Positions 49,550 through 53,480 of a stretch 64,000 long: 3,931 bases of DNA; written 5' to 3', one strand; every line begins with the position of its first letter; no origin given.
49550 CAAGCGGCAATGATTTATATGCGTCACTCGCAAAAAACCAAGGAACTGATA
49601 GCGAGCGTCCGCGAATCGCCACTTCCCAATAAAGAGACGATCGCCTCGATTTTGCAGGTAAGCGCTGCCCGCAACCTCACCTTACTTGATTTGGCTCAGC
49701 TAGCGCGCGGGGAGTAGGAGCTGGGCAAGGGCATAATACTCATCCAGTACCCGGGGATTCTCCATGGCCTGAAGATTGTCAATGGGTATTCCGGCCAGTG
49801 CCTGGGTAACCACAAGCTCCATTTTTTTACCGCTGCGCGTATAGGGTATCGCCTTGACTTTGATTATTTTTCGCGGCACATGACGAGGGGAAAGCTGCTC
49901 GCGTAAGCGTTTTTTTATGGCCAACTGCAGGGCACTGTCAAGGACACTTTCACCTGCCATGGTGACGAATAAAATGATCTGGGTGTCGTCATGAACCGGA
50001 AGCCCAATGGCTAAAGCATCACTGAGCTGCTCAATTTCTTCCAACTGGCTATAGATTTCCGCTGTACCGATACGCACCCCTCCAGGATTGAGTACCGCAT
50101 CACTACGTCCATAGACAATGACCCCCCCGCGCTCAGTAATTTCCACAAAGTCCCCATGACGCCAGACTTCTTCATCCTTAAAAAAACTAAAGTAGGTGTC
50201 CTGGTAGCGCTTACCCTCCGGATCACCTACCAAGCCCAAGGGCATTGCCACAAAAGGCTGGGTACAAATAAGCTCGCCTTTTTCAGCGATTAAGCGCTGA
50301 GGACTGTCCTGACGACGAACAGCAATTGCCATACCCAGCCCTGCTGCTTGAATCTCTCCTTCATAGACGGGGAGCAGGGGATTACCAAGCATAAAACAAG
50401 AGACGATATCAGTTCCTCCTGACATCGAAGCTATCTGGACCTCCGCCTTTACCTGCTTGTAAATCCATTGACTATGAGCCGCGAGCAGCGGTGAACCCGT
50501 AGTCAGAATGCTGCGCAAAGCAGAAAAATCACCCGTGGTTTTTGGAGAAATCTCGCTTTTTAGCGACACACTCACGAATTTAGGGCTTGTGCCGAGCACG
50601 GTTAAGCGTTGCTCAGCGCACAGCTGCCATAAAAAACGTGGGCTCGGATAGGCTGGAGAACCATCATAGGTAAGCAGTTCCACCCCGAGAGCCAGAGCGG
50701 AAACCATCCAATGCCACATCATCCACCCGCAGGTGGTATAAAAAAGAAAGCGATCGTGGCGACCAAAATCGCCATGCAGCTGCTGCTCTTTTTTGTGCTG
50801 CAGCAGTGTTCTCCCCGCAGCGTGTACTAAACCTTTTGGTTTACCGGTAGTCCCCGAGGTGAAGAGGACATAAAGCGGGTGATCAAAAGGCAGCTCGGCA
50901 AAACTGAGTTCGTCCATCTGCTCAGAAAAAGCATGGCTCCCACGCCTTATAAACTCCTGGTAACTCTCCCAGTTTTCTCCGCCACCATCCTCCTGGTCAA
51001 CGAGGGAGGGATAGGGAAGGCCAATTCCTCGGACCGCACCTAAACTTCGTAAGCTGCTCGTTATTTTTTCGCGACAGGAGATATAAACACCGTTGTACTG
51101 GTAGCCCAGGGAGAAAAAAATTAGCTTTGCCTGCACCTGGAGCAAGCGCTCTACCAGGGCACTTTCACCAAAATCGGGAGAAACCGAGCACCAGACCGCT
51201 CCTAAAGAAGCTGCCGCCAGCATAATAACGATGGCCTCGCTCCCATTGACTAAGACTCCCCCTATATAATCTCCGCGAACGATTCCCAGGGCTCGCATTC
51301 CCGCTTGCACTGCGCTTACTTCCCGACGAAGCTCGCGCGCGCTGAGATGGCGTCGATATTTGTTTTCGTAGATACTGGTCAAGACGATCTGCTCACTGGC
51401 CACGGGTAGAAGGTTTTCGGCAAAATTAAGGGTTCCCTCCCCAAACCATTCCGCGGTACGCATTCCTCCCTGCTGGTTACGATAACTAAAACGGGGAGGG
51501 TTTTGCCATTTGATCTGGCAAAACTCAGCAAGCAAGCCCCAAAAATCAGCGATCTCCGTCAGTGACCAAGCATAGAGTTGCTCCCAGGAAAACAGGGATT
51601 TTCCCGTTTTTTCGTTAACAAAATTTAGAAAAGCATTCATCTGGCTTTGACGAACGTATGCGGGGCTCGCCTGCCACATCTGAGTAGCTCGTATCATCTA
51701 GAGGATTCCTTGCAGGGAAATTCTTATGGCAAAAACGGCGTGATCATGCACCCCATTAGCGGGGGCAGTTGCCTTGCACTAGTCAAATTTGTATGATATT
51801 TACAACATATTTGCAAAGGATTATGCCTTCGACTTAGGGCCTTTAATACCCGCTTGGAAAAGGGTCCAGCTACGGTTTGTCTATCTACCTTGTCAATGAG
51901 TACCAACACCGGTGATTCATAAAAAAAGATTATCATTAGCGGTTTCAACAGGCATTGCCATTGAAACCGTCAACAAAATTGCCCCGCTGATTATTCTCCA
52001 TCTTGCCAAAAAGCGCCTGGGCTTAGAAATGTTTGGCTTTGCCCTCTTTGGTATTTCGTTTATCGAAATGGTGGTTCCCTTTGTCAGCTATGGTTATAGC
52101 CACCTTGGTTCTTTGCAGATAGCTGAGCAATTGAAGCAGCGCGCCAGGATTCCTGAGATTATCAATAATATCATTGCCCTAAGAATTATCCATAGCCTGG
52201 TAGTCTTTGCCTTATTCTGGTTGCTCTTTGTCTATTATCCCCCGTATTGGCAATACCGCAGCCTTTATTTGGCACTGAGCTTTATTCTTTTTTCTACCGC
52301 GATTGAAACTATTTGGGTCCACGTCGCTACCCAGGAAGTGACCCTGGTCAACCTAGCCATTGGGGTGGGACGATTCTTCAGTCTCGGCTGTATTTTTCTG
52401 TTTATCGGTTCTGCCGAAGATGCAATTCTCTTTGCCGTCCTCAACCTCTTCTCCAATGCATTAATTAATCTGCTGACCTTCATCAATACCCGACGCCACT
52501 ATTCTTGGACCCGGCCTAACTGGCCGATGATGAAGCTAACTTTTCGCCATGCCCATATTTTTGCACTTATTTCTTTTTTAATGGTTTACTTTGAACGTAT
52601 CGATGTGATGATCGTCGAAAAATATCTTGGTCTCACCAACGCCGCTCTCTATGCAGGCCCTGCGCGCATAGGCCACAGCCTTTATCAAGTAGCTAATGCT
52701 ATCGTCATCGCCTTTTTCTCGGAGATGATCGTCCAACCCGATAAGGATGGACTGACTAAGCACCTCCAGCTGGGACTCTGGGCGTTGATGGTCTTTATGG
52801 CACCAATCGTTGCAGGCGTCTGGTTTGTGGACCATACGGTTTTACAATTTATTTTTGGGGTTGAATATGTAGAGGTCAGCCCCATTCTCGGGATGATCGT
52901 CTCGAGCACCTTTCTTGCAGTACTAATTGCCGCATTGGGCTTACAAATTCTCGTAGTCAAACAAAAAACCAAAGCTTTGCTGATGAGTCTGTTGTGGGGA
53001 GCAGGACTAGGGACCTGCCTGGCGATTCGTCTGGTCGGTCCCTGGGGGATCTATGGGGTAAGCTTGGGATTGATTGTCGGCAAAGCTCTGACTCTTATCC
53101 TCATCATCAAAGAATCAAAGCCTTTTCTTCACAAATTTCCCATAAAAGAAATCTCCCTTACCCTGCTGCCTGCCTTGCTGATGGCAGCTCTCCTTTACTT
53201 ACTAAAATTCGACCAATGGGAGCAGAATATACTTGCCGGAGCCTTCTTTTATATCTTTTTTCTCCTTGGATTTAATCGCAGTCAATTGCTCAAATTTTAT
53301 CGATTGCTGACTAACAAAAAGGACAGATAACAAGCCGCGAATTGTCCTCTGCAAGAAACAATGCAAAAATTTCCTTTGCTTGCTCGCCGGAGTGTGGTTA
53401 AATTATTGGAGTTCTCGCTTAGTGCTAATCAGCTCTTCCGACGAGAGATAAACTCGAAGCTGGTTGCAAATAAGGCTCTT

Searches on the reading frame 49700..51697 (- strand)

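Call 34: search_protein_families(library=pfam, proteins=[window:49700-51697:-], max_evalue=0.00001)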
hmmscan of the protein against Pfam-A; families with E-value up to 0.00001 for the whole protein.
window:49700-51697:- (665 aa): 2 families
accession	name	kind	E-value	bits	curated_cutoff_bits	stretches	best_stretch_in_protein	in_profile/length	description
PF00501.34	AMP-binding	-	1.3e-38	133.3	29.9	1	113-484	17-380/384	AMP-binding enzyme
PF16177.11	ACAS_N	-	5.5e-08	32.9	27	1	39-95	2-54/55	Acetyl-coenzyme A synthetase N-terminus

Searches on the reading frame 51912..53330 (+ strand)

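Call 34: search_protein_families(library=pfam, proteins=[window:51912-53330:+], max_evalue=0.00001)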
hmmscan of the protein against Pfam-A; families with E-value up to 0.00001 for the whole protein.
window:51912-53330:+ (472 aa): 1 family
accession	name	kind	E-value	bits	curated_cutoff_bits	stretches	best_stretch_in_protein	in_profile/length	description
PF01943.22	Polysacc_synt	-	4.3e-07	30.1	28.2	1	16-267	10-265/274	Polysaccharide biosynthesis protein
